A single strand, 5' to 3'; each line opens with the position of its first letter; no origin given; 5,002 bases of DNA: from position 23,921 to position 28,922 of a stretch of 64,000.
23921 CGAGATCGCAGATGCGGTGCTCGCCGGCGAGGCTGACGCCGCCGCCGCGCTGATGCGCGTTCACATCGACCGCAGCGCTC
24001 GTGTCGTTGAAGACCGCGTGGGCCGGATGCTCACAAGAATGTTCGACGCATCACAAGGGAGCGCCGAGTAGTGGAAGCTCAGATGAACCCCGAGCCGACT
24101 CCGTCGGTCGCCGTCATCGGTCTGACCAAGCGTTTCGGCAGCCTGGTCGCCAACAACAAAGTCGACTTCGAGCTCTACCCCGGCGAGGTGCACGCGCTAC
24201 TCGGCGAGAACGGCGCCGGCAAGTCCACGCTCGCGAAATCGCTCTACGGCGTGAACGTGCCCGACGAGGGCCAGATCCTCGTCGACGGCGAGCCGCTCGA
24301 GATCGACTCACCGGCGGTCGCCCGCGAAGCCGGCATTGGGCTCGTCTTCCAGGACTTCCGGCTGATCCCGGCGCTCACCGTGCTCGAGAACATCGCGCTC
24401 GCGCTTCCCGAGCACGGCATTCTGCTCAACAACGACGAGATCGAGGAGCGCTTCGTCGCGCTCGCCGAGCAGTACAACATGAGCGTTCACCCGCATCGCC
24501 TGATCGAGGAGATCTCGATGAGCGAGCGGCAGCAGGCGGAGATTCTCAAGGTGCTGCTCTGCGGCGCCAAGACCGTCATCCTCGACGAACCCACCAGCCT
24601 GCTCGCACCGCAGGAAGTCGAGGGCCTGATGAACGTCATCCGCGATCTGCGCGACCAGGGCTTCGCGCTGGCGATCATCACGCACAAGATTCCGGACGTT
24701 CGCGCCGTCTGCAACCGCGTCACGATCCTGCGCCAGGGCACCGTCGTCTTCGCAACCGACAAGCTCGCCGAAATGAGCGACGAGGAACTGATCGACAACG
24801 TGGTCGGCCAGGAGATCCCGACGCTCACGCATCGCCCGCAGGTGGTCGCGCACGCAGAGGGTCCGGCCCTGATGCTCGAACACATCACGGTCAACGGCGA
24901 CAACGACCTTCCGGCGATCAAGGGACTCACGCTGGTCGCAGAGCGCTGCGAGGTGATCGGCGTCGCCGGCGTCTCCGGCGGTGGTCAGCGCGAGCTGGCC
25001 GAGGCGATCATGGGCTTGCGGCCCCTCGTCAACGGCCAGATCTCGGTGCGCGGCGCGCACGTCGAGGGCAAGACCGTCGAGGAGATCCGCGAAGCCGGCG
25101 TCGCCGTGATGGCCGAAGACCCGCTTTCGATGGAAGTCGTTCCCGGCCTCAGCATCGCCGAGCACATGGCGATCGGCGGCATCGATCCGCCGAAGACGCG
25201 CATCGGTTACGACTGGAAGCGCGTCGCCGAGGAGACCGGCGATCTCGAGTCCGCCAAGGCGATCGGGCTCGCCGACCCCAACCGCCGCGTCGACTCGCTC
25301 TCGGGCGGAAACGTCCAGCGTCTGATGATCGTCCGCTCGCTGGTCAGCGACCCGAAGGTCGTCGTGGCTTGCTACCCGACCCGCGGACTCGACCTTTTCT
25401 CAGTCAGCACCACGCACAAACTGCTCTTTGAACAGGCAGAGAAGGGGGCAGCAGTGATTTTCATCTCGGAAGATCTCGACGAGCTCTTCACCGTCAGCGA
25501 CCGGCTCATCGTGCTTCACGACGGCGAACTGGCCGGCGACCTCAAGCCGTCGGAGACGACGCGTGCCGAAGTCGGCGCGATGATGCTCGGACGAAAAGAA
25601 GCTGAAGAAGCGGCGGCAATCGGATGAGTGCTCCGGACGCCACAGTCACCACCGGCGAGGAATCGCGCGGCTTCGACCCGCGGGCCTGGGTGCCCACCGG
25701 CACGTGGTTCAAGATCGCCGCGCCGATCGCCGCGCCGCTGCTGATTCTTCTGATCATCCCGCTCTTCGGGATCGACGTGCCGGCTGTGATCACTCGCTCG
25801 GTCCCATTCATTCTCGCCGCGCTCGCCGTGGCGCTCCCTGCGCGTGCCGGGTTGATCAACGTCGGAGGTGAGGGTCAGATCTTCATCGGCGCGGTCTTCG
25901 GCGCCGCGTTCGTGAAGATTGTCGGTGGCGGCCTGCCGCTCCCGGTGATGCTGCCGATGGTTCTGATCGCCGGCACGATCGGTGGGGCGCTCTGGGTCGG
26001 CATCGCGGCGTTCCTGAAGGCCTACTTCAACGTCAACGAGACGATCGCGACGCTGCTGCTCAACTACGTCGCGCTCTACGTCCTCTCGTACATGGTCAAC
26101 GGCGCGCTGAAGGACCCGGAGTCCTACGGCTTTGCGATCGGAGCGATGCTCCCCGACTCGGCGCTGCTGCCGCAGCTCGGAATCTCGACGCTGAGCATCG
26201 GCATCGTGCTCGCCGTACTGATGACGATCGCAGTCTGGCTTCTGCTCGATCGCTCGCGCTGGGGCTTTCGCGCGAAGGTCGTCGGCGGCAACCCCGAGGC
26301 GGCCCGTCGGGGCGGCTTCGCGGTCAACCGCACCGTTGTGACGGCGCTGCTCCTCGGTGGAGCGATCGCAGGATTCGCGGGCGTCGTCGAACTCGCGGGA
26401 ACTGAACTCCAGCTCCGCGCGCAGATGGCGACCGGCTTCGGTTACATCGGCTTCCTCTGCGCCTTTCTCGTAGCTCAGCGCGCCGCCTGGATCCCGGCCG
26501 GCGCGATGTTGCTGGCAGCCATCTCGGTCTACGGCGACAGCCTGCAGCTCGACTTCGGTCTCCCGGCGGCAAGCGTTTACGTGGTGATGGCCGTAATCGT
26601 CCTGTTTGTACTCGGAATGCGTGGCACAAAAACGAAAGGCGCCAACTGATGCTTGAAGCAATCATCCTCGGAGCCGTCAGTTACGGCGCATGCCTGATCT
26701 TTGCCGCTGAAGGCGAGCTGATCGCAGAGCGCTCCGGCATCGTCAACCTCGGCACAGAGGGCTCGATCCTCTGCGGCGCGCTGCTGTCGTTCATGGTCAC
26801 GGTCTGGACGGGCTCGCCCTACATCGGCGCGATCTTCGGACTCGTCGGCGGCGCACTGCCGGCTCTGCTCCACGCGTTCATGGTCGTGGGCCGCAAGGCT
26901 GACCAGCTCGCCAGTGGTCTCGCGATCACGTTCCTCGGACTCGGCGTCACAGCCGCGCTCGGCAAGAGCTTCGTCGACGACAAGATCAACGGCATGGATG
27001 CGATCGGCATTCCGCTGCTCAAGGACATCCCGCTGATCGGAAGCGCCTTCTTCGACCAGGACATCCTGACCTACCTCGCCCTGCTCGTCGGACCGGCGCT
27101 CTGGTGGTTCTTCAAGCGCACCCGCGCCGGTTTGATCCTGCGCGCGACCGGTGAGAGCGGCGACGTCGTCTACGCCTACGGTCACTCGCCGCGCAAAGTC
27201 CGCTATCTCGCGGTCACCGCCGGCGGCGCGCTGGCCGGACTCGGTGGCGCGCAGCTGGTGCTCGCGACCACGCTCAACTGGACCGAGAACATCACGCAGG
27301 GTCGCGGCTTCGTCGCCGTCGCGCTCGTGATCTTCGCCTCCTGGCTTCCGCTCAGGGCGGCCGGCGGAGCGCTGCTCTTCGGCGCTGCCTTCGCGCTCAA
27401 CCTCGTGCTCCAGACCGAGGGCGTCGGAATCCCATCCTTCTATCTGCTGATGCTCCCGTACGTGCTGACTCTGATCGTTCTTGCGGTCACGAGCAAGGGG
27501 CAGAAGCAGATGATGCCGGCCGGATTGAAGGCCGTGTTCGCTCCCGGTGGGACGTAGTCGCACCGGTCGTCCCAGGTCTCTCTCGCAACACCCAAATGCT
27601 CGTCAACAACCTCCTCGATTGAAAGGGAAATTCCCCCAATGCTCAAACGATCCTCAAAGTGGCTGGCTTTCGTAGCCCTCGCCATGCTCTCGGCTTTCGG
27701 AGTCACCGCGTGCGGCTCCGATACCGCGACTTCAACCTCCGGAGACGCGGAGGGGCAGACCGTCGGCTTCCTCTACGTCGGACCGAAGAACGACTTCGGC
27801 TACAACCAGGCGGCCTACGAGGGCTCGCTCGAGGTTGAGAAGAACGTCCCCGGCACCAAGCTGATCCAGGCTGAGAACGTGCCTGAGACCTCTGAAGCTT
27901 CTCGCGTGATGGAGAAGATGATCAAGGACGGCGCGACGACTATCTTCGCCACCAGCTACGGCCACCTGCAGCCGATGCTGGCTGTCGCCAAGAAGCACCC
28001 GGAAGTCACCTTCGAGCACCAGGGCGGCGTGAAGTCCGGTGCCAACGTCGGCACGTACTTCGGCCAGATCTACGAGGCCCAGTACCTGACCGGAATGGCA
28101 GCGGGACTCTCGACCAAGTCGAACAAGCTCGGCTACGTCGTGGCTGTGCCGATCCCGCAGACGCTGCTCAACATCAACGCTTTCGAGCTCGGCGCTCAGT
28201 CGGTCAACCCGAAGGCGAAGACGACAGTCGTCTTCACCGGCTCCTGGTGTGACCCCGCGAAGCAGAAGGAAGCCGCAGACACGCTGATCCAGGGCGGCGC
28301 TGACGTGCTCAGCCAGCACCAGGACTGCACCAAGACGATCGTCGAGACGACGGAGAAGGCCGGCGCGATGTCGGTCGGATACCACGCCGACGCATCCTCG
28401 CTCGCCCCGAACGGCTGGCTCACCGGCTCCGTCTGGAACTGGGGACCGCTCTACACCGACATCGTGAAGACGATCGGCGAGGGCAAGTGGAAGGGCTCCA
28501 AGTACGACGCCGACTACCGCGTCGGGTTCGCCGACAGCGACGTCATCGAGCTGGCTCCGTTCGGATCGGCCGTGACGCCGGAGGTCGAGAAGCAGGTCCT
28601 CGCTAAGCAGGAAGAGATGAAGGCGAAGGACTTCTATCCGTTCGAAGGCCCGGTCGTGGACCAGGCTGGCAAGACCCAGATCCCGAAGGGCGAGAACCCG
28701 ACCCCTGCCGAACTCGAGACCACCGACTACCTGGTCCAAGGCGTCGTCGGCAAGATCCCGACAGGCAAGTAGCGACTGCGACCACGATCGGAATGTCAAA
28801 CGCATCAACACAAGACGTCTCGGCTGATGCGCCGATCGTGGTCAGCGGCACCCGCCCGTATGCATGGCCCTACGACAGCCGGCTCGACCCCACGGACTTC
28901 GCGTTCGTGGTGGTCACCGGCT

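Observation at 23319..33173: GntR / BMP-type ABC importer / IHL pair / two AS amidases: candidate uncharacterised N-rich amide (ureide, biuret-like) catabolic system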

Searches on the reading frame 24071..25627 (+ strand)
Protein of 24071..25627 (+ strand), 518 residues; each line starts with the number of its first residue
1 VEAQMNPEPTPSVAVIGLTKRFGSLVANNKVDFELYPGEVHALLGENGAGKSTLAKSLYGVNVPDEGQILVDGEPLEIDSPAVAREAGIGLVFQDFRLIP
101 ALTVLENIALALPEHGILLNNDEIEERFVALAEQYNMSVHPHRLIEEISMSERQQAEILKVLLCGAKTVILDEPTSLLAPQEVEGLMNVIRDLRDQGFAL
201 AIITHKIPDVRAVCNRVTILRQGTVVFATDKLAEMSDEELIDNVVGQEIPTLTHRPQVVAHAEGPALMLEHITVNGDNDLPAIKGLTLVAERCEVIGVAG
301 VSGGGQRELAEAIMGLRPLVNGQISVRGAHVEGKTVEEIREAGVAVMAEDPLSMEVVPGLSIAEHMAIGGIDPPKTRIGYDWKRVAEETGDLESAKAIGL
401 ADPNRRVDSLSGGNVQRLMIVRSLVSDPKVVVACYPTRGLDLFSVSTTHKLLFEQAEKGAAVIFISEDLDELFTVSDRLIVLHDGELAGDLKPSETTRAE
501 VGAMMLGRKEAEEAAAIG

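Call 3: search_protein_families(library=pfam, proteins=[window:24071-25627:+])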
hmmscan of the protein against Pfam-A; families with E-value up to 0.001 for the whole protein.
window:24071-25627:+ (518 aa): 1 family
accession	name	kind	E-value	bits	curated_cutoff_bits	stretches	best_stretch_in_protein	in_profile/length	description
PF00005.33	ABC_tran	-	5.9e-44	150.4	25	2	29-176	2-137/137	ABC transporter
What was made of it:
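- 24071..25627 (+): ABC transporter protein with two fused ATPase domains. PF00005 x2 (call 3).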

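Call 4: search_protein_families(library=ncbifam, proteins=[window:24071-25627:+])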
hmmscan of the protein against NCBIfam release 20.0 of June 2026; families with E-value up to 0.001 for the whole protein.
window:24071-25627:+ (518 aa): 184 families (the best 25 are shown)
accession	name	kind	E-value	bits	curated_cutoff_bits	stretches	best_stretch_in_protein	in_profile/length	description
NF047930.1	ABC_ATP_B6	equivalog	5.8e-122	407.9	670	1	13-507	3-510/510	putative B6 ABC transporter ATP-binding protein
NF008442.0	PRK11288.1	equivalog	4.2e-94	315.6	689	1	11-509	6-499/504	L-arabinose ABC transporter ATP-binding protein AraG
NF010069.0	PRK13549.1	equivalog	1.3e-89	301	699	1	17-512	10-508/513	xylose ABC transporter ATP-binding protein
NF011967.0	PRK15439.1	equivalog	6.2e-89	298.7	586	1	7-515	6-509/510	autoinducer 2 ABC transporter ATP-binding protein LsrA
NF041861.1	YtfR_transport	equivalog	2.3e-86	290.2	850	1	15-501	4-486/492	galactofuranose ABC transporter, ATP-binding protein YtfR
NF008030.0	PRK10762.1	equivalog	4.5e-86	289.6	745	1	15-513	7-499/501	ribose ABC transporter ATP-binding protein RbsA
NF008215.0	PRK10982.1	equivalog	3.4e-84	283.2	828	1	15-501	16-498/506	galactose/methyl galactoside ABC transporter ATP-binding protein MglA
NF007253.0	PRK09700.1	equivalog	1.3e-83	281.3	772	1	10-497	3-498/510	D-allose ABC transporter ATP-binding protein AlsA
TIGR02633.1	xylG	equivalog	1.8e-80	270.8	723.65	1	17-501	6-495/500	D-xylose ABC transporter ATP-binding protein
NF040905.2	GguA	equivalog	1.3e-79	267.9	810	1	17-501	6-496/500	multiple monosaccharide ABC transporter ATP-binding protein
TIGR01188.1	drrA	subfamily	6.5e-50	170.1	312.45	2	20-237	1-213/302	daunorubicin resistance ABC transporter, ATP-binding protein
TIGR02673.1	FtsE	equivalog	1.5e-49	168.6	264.85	2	22-223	11-213/214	cell division ATP-binding protein FtsE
TIGR03410.1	urea_trans_UrtE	equivalog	1.7e-48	165.1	285.8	2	18-239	6-223/230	urea ABC transporter ATP-binding subunit UrtE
TIGR04520.1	ECF_ATPase_1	equivalog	4.4e-47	160.8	315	2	28-243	18-232/269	energy-coupling factor transporter ATPase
NF007027.0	PRK09493.1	equivalog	1e-45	156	379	2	18-228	7-217/240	glutamine ABC transporter ATP-binding protein GlnQ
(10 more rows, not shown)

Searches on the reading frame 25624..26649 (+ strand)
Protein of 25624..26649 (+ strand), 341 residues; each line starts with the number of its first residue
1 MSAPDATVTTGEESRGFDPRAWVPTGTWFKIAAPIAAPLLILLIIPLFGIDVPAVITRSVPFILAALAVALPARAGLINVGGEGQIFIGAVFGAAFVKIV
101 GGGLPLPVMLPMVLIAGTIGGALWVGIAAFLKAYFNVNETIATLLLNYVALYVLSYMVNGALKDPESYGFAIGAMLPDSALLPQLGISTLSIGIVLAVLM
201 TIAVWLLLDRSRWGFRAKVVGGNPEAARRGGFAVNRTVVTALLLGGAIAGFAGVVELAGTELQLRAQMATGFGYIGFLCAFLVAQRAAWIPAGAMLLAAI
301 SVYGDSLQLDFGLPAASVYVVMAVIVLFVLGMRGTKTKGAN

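Call 3: search_protein_families(library=pfam, proteins=[window:25624-26649:+])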
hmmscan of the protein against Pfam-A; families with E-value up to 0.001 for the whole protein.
window:25624-26649:+ (341 aa): 1 family
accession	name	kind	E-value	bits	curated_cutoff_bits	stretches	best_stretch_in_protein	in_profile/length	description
PF02653.21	BPD_transp_2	-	7.9e-31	107.6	26.8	1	55-330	5-269/269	Branched-chain amino acid transport system / permease component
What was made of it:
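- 25624..26649 (+): ABC permease 1. PF02653 (call 3).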

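Call 4: search_protein_families(library=ncbifam, proteins=[window:25624-26649:+])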
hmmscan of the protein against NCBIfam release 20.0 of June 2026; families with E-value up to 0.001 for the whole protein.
window:25624-26649:+ (341 aa): 8 families
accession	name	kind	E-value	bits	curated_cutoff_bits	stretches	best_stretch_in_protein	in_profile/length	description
NF047929.1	ABC_B6_perm_2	equivalog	1.1e-36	126.7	400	1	52-329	46-322/337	putative B6 ABC transporter permease subunit 2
NF047928.1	ABC_B6_perm_1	equivalog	1.5e-10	40.7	465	1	54-335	16-294/311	putative B6 ABC transporter permease subunit 1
NF007014.0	PRK09478.1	equivalog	7.3e-09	35.4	386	1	106-258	103-251/336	galactose/methyl galactoside ABC transporter permease MglC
NF008441.0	PRK11285.1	equivalog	9.7e-08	31.5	378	1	112-258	109-245/333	L-arabinose ABC transporter permease AraH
NF007067.0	PRK09512.1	equivalog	1.3e-06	27.9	398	1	90-274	81-253/321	ribose ABC transporter permease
NF011612.1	PRK15038.1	equivalog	2.9e-06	26.7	500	1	46-255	17-225/322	autoinducer 2 ABC transporter permease LsrD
NF007252.0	PRK09699.1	equivalog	0.0001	21.8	396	1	189-277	175-260/326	D-allose ABC transporter permease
NF008630.0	PRK11618.1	equivalog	0.00018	20.9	363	1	88-255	72-228/331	galactofuranose ABC transporter, permease protein YjfF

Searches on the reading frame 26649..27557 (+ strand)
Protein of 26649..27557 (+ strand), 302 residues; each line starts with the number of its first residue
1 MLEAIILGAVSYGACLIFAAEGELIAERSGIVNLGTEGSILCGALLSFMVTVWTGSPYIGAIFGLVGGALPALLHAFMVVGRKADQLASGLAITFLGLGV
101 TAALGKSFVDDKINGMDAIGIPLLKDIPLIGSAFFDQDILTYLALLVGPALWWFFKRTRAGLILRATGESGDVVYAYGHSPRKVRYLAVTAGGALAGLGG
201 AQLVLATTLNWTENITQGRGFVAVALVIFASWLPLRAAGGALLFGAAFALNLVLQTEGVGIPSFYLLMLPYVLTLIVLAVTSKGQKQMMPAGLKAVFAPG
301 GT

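Call 3: search_protein_families(library=pfam, proteins=[window:26649-27557:+])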
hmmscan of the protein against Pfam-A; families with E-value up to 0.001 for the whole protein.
window:26649-27557:+ (302 aa): 1 family
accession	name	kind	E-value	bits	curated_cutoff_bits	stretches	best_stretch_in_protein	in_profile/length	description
PF02653.21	BPD_transp_2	-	4.7e-30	105.1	26.8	1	6-278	2-269/269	Branched-chain amino acid transport system / permease component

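Call 4: search_protein_families(library=ncbifam, proteins=[window:26649-27557:+])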
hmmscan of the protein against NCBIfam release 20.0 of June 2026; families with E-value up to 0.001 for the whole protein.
window:26649-27557:+ (302 aa): 4 families
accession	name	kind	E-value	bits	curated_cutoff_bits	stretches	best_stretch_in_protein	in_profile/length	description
NF047928.1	ABC_B6_perm_1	equivalog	5.1e-49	167.1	465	1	2-297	10-306/311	putative B6 ABC transporter permease subunit 1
NF047929.1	ABC_B6_perm_2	equivalog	3e-09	36.5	400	1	14-281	54-325/337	putative B6 ABC transporter permease subunit 2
TIGR03409.1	urea_trans_UrtB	equivalog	1.2e-05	25.2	250.3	1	141-209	148-216/291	urea ABC transporter permease subunit UrtB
TIGR03622.1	urea_t_UrtB_arc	equivalog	6e-05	22.5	374.25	1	15-227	13-226/284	urea ABC transporter, permease protein UrtB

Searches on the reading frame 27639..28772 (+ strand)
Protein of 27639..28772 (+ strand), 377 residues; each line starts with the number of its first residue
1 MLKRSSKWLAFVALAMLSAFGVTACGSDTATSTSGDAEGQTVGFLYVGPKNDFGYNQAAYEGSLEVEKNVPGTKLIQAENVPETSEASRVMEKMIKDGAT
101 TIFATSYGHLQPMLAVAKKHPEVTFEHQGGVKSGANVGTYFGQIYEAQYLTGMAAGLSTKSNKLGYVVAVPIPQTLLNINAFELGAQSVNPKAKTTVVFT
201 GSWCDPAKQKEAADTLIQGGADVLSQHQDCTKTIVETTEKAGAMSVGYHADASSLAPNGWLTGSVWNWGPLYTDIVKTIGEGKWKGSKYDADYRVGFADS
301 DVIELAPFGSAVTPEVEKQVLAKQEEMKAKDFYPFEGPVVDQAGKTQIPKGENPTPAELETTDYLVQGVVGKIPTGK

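Call 3: search_protein_families(library=pfam, proteins=[window:27639-28772:+])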
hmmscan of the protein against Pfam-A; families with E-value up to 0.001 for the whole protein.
window:27639-28772:+ (377 aa): 1 family
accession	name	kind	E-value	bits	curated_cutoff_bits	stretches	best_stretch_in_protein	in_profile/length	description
PF02608.20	Bmp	-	1.5e-45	155.9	24.1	1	40-306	2-269/301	ABC transporter substrate-binding protein PnrA-like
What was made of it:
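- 27639..28772 (+): BMP/AtzT-like lipoprotein substrate-binding protein. Predicted ligand is biuret or a close planar ureide. PF02608 at 155.9 bits (call 3).
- On BMP/PnrA-AtzT family SBP - gene 27639-28772: 155.9 bits (call 3).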

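Call 4: search_protein_families(library=ncbifam, proteins=[window:27639-28772:+])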
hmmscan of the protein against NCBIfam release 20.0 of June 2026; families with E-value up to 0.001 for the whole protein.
window:27639-28772:+ (377 aa): 1 family
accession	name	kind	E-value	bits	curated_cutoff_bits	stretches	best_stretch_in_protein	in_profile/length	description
NF047927.1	ABC_BMP_B6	equivalog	1.9e-22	79.8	400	1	49-327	12-292/314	putative B6 ABC transporter substrate-binding protein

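Call 13: search_solved_structures(query=window:27639-28772:+, show_alignments=1)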
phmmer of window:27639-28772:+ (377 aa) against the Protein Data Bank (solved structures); distinct sequences matched with E-value up to 0.001: 11.
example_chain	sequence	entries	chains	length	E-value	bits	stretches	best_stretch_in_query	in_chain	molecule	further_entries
6pi5_A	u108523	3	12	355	9.9e-76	258.1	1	39-374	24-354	Atrazine periplasmic binding protein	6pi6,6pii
3s99_A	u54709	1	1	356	3.2e-60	207.1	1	38-374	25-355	Basic membrane lipoprotein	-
2hqb_A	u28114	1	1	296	1.7e-22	82.9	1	38-321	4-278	Transcriptional activator of comK gene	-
7x0r_A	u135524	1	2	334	3.9e-20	75.2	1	40-294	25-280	Lbp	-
4p98_A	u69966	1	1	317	1.8e-11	46.7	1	26-290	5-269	Extracellular solute-binding protein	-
6yab_AAA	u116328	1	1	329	4.5e-09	38.8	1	48-227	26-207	Lipoprotein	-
6yab_DDD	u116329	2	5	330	4.5e-09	38.8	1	48-227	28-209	Lipoprotein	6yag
6ya3_C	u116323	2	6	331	4.5e-09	38.8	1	48-227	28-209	Lipoprotein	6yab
6y9u_A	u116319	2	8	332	4.6e-09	38.8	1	48-227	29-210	Lipoprotein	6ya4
6shu_A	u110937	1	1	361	2.5e-05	26.4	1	28-275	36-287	Basic membrane protein D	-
2fqw_A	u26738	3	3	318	6.6e-05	25.1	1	109-227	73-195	Membrane lipoprotein tmpC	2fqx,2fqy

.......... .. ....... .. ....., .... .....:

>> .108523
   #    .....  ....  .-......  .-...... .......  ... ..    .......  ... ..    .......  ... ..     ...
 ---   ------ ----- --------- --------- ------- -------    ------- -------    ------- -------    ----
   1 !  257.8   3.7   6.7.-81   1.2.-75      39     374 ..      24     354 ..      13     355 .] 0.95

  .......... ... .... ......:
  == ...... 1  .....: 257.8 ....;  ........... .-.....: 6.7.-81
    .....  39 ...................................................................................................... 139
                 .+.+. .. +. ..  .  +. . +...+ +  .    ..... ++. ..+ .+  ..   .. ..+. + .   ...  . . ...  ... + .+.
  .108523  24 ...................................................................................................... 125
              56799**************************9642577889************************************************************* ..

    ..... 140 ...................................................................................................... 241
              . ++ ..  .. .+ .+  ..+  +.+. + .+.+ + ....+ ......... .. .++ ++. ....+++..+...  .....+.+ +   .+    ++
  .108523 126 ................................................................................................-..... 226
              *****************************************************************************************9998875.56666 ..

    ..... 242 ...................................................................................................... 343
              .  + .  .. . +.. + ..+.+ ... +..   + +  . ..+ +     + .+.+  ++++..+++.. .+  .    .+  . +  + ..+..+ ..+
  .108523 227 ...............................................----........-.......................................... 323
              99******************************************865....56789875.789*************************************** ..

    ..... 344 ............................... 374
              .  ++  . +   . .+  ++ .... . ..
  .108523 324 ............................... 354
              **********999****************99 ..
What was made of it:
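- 27639..28772 (+): Best solved relative is AtzT 6PI5 at 258 bits (call 13).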
